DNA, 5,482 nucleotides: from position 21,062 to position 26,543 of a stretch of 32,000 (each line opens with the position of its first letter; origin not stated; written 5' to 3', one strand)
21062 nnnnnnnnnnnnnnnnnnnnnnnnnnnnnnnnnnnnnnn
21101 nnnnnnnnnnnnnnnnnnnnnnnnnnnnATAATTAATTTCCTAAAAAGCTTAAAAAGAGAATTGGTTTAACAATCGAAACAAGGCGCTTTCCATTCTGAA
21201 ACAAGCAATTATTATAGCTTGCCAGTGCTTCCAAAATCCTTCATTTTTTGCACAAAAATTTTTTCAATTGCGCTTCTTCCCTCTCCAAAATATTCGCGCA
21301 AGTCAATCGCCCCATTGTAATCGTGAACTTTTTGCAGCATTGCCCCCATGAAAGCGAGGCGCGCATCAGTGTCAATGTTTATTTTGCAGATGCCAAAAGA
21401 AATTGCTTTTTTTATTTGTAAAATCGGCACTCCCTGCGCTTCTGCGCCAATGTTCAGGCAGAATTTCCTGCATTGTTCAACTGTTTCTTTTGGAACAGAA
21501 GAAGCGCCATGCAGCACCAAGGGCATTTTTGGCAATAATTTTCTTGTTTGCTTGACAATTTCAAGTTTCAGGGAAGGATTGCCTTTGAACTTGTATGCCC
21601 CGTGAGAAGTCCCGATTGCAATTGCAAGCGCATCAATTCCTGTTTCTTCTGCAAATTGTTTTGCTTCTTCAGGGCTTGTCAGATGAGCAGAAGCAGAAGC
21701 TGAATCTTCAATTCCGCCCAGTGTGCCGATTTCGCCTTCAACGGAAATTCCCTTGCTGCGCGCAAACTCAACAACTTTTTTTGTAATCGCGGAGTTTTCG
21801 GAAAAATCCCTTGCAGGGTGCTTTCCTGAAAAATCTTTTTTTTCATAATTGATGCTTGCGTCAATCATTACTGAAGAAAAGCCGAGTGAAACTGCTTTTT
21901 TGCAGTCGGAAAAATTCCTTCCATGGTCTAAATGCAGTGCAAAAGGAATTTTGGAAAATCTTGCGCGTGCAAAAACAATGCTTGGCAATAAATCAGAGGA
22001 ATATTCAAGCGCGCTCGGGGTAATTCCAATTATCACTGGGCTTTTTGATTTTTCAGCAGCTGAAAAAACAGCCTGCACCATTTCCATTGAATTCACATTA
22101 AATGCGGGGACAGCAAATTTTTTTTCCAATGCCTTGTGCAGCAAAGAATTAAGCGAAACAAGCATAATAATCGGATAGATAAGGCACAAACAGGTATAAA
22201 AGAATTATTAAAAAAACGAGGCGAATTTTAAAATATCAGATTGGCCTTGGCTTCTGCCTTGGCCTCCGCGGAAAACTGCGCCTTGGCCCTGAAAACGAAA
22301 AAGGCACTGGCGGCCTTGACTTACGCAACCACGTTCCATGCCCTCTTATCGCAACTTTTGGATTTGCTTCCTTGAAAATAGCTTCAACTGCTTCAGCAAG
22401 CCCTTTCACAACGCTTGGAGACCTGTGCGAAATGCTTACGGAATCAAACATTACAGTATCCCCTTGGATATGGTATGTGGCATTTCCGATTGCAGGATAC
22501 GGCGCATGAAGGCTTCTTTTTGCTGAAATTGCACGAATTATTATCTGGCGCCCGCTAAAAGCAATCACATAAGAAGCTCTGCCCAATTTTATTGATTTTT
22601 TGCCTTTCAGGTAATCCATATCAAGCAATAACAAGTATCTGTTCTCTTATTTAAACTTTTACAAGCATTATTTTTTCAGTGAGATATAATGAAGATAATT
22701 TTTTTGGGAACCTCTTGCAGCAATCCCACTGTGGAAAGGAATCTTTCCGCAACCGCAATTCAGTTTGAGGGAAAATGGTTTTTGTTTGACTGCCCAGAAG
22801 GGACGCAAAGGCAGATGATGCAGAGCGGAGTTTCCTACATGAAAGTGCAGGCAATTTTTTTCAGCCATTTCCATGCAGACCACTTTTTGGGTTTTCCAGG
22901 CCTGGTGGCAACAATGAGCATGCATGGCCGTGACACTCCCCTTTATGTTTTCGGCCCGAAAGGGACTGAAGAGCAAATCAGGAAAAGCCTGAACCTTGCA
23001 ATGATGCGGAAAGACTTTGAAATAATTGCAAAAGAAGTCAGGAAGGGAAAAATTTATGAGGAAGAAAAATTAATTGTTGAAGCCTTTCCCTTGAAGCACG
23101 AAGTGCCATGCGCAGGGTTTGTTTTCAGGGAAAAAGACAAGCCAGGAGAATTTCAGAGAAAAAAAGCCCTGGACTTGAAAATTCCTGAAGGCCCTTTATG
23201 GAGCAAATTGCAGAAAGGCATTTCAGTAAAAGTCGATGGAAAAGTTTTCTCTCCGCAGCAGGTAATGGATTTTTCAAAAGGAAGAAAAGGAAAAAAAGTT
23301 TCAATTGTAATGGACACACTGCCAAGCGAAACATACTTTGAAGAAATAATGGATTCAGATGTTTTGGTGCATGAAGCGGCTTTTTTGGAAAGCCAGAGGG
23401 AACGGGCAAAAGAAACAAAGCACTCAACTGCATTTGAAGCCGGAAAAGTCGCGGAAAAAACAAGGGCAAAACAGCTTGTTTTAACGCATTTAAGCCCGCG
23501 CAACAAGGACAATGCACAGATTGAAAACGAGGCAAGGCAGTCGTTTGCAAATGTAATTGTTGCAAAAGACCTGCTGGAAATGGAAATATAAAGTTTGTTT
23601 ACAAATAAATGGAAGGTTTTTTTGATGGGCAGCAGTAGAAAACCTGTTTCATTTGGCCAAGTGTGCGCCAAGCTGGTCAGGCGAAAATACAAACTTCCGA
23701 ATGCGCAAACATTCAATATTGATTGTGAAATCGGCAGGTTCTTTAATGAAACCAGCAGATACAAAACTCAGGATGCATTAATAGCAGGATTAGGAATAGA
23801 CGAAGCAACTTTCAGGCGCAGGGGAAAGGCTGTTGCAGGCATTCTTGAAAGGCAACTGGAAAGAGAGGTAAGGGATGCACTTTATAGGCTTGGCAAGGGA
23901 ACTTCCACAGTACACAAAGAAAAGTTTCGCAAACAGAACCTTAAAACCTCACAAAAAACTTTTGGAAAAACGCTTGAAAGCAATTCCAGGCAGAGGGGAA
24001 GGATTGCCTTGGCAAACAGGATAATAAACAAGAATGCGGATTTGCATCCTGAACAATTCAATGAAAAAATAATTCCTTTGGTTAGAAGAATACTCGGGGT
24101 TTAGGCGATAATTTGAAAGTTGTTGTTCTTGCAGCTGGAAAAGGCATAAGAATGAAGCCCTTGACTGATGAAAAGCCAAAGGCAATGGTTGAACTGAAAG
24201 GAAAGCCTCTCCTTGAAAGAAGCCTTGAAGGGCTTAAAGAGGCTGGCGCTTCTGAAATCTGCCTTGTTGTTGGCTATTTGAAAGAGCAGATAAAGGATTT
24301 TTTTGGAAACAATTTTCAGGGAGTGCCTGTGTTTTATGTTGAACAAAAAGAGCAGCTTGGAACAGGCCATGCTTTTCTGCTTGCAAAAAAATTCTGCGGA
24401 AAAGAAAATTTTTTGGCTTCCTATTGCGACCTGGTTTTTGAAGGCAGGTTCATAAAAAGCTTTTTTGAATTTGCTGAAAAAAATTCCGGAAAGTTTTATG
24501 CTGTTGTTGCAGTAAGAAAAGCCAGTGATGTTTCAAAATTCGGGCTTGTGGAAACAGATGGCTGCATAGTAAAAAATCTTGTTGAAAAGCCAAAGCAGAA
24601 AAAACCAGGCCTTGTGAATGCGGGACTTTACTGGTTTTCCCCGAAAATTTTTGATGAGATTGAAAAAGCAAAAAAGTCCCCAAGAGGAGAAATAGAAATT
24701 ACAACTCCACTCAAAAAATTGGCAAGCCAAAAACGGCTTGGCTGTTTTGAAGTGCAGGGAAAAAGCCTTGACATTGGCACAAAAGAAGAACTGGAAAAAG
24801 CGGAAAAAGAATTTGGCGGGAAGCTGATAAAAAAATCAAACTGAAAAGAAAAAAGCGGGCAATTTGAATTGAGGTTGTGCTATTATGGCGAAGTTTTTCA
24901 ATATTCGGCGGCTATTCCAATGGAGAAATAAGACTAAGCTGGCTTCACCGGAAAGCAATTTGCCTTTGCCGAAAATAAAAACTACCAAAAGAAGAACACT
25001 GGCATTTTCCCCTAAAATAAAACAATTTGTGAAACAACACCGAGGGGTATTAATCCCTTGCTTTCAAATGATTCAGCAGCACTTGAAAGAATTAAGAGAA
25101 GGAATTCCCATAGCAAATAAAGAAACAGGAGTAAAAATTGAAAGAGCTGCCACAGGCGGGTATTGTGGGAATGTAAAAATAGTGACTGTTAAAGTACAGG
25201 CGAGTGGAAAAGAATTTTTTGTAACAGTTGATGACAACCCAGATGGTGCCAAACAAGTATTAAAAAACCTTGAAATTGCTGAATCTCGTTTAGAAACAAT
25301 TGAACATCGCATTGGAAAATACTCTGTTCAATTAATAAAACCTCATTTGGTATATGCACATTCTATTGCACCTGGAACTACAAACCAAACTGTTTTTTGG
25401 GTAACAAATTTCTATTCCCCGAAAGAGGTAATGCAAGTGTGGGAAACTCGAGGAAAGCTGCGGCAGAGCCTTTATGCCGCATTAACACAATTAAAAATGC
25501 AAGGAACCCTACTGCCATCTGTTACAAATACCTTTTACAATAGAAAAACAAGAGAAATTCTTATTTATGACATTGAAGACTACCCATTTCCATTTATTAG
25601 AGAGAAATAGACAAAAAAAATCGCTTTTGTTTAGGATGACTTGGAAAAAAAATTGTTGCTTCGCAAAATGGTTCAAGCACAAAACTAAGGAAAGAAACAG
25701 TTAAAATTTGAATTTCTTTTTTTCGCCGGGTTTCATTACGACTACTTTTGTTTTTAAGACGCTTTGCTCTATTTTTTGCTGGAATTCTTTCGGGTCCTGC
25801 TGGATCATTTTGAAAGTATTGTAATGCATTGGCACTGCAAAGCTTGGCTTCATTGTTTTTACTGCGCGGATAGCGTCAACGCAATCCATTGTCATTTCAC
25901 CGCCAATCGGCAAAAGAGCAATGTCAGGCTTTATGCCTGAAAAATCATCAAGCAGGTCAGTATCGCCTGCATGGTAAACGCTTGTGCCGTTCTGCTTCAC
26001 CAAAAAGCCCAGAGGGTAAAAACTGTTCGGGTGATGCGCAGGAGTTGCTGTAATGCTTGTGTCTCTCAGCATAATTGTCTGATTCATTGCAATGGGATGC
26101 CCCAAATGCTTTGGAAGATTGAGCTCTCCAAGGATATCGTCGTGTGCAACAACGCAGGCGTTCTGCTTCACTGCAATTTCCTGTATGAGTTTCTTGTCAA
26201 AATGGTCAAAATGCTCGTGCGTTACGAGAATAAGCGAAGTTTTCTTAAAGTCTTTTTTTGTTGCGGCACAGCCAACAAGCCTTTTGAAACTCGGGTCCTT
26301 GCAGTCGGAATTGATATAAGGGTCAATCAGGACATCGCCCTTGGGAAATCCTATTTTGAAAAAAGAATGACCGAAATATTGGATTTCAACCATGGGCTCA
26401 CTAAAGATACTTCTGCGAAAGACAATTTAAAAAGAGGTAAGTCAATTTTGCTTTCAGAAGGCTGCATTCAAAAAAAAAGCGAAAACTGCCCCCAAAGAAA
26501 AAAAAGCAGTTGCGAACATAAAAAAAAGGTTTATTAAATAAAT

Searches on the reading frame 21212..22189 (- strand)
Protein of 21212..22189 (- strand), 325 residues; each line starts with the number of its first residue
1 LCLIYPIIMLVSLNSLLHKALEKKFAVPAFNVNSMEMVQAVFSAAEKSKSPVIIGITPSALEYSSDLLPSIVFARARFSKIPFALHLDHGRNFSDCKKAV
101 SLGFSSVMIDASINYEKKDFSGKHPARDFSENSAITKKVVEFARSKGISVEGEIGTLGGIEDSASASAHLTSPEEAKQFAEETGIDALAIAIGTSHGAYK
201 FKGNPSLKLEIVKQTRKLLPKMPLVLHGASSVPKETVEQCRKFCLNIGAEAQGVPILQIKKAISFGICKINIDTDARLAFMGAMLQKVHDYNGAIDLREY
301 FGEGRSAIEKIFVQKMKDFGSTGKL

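Call 68: search_protein_families(library=pfam, proteins=[window:21212-22189:-], max_evalue=0.00001)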
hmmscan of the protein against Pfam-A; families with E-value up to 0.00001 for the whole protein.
window:21212-22189:- (325 aa): 1 family
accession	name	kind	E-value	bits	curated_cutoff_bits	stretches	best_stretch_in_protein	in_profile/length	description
PF01116.26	F_bP_aldolase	-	5.7e-91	305.3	25.5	1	12-324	2-277/277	Fructose-bisphosphate aldolase class-II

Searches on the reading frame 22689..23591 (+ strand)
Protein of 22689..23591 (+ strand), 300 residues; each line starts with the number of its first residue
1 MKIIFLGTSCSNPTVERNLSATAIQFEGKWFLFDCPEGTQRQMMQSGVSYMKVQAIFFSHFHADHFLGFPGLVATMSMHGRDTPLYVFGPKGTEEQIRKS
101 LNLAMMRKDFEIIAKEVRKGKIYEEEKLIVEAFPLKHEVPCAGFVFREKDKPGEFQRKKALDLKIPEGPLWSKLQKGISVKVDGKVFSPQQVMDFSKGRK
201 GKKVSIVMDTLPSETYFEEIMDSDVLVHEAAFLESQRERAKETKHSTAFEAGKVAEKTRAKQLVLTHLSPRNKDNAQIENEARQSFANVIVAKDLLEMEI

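Call 69: search_protein_families(library=pfam, proteins=[window:22689-23591:+], max_evalue=0.01)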
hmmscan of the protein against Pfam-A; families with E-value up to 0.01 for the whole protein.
window:22689-23591:+ (300 aa): 3 families
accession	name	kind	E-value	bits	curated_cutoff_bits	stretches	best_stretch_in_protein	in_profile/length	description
PF12706.13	Lactamase_B_2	-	3.5e-16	59.8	27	2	30-149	2-133/200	Beta-lactamase superfamily domain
PF13691.12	Lactamase_B_4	-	7.2e-09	35.6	27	1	13-62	6-56/63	tRNase Z endonuclease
PF00753.33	Lactamase_B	-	5.4e-06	26.9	22.7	1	20-75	7-66/196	Metallo-beta-lactamase superfamily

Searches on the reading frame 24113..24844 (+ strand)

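Call 69: search_protein_families(library=pfam, proteins=[window:24113-24844:+], max_evalue=0.01)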
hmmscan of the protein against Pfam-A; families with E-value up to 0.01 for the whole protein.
window:24113-24844:+ (243 aa): 3 families
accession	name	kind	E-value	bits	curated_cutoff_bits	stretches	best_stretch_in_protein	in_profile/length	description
PF00483.29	NTP_transferase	-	1.7e-34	119.9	21.2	1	2-232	1-240/245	Nucleotidyl transferase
PF12804.13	NTP_transf_3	-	1.6e-16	61.3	27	1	3-133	1-123/160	MobA-like NTP transferase domain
PF01128.25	IspD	-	2.1e-06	28.1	27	1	1-53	1-50/221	2-C-methyl-D-erythritol 4-phosphate cytidylyltransferase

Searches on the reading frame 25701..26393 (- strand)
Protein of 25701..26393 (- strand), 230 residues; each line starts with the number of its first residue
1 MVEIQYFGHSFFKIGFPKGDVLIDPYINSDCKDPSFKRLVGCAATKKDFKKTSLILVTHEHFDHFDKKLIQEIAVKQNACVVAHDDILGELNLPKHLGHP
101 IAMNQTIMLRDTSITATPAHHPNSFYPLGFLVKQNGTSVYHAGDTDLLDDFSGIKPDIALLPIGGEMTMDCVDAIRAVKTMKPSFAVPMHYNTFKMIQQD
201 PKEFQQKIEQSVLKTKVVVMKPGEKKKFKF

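Call 69: search_protein_families(library=pfam, proteins=[window:25701-26393:-], max_evalue=0.01)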
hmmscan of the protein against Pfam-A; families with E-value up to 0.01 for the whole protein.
window:25701-26393:- (230 aa): 2 families
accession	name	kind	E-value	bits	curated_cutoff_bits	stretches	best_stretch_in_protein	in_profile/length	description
PF13483.12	Lactamase_B_3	-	1.6e-20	74.1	24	1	3-190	1-160/160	Beta-lactamase superfamily domain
PF12706.13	Lactamase_B_2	-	6.2e-20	72.1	27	1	21-191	3-200/200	Beta-lactamase superfamily domain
